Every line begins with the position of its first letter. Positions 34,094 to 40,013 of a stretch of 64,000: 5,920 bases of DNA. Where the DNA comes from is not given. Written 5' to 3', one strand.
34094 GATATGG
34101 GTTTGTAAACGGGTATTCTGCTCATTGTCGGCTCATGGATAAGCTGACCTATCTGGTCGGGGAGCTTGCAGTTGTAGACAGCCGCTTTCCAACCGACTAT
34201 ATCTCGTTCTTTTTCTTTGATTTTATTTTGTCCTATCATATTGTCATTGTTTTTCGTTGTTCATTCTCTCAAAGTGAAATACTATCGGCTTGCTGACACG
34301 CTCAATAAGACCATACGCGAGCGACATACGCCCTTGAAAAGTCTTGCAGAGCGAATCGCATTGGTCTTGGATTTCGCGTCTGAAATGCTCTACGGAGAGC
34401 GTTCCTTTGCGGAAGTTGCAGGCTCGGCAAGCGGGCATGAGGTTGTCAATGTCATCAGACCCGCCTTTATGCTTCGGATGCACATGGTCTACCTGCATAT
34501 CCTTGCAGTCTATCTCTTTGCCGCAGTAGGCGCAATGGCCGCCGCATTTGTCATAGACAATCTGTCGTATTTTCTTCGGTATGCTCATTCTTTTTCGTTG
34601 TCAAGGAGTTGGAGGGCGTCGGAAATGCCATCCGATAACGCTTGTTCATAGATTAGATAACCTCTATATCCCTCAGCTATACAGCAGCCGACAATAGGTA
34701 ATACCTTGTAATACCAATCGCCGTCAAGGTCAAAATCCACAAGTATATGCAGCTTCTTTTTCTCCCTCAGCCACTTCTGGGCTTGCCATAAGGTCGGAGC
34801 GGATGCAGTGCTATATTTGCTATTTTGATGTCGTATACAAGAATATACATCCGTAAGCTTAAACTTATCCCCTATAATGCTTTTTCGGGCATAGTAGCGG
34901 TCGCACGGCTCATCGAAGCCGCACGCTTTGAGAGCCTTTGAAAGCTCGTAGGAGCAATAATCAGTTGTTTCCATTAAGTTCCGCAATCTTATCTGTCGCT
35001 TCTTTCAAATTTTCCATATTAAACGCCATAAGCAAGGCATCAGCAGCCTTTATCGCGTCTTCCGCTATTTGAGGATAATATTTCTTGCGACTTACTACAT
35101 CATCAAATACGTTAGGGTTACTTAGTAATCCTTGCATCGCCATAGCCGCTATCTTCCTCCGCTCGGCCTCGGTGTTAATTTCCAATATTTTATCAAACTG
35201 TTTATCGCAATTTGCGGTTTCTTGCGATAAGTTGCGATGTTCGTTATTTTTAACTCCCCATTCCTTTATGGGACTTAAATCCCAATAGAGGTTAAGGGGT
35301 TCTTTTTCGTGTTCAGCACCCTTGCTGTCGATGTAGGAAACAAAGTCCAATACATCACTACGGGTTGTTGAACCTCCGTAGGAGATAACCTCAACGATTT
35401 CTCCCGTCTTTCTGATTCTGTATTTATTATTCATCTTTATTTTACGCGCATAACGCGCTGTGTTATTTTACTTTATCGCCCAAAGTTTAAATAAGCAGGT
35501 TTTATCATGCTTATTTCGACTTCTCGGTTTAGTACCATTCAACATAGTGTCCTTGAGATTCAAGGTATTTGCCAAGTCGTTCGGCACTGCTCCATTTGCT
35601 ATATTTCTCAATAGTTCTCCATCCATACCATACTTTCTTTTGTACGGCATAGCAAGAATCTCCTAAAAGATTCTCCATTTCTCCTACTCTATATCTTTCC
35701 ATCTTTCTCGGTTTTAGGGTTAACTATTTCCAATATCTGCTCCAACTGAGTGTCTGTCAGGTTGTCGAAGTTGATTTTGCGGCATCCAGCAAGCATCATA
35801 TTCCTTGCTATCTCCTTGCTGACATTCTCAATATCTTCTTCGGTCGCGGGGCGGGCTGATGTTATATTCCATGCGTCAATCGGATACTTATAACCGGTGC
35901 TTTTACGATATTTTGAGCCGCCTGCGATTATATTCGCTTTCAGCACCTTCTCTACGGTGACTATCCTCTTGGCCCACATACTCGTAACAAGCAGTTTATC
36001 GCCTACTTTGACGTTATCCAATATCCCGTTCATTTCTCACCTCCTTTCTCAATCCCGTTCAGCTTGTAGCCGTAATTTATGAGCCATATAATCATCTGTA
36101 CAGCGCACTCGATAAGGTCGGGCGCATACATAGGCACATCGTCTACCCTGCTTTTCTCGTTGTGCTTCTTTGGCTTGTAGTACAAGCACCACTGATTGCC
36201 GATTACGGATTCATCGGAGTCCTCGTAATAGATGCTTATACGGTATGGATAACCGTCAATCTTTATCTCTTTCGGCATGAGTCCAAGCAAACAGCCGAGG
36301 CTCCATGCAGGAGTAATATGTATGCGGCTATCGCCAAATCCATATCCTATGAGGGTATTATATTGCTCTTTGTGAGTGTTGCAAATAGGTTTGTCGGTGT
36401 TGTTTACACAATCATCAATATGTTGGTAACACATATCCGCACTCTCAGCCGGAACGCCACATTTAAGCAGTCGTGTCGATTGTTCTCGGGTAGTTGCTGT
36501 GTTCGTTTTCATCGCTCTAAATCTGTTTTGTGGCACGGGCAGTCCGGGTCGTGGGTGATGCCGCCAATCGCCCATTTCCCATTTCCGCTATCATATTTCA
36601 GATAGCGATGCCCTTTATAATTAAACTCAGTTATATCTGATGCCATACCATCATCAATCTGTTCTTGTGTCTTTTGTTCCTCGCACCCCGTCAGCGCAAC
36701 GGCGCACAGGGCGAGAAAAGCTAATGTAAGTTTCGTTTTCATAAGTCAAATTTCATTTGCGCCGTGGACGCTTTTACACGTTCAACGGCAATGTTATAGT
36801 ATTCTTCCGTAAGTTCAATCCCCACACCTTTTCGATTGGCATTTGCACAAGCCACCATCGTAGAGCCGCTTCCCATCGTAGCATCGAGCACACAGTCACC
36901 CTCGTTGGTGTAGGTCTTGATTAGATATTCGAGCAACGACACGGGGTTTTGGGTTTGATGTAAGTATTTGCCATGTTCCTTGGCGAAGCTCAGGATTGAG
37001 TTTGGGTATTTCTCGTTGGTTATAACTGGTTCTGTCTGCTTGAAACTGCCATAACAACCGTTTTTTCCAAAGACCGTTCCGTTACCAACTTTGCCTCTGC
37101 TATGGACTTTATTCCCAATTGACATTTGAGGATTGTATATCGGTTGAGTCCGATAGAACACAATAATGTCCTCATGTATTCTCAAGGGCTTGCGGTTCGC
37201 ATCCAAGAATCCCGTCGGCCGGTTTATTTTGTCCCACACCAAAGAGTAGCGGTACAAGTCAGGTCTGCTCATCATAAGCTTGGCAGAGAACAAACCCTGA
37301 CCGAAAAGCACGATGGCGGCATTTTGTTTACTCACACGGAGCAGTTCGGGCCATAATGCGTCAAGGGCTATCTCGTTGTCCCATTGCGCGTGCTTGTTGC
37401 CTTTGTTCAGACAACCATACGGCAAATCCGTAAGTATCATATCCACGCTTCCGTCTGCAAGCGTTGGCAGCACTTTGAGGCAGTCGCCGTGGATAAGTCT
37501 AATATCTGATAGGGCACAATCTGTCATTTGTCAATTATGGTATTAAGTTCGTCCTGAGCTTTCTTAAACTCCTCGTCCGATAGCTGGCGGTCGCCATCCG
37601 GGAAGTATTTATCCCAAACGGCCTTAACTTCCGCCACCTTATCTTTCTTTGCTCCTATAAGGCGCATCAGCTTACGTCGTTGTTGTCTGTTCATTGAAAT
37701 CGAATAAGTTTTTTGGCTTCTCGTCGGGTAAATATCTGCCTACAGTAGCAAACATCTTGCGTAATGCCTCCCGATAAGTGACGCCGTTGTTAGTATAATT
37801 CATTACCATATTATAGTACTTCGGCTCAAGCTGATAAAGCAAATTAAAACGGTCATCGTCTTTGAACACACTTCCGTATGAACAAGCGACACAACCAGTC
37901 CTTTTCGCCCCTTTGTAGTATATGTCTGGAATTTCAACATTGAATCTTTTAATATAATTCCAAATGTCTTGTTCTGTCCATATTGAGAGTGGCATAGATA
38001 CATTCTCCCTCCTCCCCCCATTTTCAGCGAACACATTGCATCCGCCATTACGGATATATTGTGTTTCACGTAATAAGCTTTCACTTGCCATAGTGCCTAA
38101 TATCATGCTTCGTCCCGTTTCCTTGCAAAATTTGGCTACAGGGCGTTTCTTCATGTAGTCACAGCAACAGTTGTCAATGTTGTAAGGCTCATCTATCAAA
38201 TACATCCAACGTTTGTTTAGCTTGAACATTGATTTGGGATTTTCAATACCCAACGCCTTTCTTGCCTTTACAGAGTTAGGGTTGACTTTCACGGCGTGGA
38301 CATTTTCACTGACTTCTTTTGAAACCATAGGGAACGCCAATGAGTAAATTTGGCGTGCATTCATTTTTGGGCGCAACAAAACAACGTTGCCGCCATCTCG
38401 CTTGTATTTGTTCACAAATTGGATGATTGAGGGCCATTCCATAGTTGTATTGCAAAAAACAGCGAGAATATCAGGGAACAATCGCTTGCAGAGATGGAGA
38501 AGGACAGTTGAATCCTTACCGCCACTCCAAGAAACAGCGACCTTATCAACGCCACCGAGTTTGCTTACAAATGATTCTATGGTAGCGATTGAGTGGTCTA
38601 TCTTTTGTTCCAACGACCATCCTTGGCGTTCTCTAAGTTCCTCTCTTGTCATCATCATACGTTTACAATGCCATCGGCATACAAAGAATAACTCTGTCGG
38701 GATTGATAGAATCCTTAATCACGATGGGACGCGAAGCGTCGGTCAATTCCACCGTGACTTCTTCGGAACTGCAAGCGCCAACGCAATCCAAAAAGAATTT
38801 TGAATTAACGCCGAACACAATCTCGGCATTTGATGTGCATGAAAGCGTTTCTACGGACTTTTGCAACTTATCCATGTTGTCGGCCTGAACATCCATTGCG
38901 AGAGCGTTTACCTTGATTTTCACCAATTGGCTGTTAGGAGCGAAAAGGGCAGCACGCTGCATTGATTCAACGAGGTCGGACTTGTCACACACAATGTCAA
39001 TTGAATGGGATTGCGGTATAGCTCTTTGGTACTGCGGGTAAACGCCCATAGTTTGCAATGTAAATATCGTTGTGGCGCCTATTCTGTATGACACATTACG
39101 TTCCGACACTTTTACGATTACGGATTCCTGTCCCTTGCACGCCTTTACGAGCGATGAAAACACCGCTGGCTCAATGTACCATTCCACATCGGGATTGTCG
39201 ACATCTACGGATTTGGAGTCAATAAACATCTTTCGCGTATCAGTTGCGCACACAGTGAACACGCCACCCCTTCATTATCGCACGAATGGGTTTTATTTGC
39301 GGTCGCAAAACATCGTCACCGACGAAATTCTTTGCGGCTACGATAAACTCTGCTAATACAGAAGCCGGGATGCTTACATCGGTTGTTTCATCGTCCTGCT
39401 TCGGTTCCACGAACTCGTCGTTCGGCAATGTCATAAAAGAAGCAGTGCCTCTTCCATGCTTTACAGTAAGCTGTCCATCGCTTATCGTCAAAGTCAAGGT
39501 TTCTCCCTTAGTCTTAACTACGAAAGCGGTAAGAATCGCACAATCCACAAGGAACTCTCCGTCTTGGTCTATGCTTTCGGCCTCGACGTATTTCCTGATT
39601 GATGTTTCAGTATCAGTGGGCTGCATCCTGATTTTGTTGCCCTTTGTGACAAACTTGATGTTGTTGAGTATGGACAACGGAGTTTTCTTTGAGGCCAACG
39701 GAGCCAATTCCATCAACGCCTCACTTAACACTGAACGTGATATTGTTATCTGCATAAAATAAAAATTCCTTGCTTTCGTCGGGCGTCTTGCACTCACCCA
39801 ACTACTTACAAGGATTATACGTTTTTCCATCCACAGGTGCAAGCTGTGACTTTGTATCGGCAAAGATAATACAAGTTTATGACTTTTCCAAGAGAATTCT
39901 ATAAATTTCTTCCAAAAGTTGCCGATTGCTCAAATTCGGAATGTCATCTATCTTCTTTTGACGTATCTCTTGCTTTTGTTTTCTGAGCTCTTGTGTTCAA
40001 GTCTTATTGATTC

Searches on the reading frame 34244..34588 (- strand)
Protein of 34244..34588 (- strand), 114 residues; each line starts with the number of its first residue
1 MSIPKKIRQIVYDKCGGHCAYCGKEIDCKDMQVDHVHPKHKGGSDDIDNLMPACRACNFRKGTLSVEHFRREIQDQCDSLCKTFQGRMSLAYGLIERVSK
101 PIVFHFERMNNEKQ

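Call 31: search_protein_families(library=pfam, max_evalue=0.01, proteins=[window:34244-34588:-])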
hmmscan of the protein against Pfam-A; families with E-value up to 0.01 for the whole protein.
window:34244-34588:- (114 aa): 4 families
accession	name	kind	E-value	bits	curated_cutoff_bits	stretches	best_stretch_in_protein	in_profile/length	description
PF01844.29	HNH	-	1.1e-14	54.7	21.4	1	19-62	1-45/47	HNH endonuclease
PF14279.12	HNH_5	-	1e-13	51.4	27.5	1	19-72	1-54/56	HNH endonuclease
PF13395.12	HNH_4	-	4.5e-06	27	22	1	19-62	1-49/54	HNH endonuclease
PF02945.21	Endonuclease_7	-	9.9e-05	22.6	23.6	1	3-73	10-77/82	Recombination endonuclease VII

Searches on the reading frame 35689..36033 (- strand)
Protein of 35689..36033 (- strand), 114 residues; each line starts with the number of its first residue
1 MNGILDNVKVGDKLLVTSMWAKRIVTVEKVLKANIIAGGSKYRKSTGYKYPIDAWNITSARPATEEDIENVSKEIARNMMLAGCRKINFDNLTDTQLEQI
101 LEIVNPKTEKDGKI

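Call 31: search_protein_families(library=pfam, max_evalue=0.01, proteins=[window:35689-36033:-])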
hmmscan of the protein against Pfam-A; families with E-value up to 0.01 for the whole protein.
window:35689-36033:- (114 aa): 1 family
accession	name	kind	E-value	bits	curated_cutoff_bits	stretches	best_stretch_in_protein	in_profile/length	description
PF24203.1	Phage_ProQ_C_like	-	0.0009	20.3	27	1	7-104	5-109/112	Phage ProQ C-terminal-like domain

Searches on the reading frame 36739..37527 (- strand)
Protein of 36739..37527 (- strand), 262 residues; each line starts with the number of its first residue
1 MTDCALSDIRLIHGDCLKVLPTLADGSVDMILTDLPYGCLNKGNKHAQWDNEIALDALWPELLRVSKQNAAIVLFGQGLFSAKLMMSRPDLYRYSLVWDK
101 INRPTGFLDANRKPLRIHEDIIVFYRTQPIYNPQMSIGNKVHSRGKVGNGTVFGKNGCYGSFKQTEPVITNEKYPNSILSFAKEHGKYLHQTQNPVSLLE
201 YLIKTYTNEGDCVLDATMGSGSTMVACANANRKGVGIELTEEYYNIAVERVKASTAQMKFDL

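Call 32: search_protein_families(library=pfam, max_evalue=0.01, proteins=[window:36739-37527:-])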
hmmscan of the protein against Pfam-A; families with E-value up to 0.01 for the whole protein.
window:36739-37527:- (262 aa): 2 families
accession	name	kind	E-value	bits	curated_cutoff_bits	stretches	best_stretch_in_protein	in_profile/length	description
PF01555.25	N6_N4_Mtase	-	3.4e-26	93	26.7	1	28-249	1-221/221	DNA methylase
PF13649.12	Methyltransf_25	-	0.0022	19.1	27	0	213-260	1-50/97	Methyltransferase domain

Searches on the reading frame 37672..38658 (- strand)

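Call 32: search_protein_families(library=pfam, max_evalue=0.01, proteins=[window:37672-38658:-])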
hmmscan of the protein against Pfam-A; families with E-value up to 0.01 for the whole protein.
window:37672-38658:- (328 aa): 1 family
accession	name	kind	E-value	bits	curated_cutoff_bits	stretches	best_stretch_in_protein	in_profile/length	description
PF01507.26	PAPS_reduct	-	3.7e-22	79.6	22.5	2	153-260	80-173/175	Phosphoadenosine phosphosulfate reductase domain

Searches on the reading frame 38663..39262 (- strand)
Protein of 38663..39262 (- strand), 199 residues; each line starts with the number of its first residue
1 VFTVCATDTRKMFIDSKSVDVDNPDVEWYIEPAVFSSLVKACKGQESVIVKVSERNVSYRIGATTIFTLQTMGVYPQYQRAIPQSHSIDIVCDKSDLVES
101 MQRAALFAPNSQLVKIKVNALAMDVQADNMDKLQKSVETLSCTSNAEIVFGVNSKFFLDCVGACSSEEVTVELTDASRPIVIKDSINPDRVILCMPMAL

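Call 32: search_protein_families(library=pfam, max_evalue=0.01, proteins=[window:38663-39262:-])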
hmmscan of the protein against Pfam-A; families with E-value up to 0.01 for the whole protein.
window:38663-39262:- (199 aa): 1 family
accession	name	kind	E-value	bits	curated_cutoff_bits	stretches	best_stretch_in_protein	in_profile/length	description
PF02768.20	DNA_pol3_beta_3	-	1.6e-17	63.9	27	1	80-197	2-120/121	DNA polymerase III beta subunit, C-terminal domain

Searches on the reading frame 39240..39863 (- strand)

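Call 32: search_protein_families(library=pfam, max_evalue=0.01, proteins=[window:39240-39863:-])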
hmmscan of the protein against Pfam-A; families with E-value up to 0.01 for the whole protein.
window:39240-39863:- (207 aa): 1 family
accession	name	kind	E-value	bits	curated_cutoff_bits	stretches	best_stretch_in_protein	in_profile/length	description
PF00712.24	DNA_pol3_beta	-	1.2e-11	45.3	24.4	1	37-151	1-116/120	DNA polymerase III beta subunit, N-terminal domain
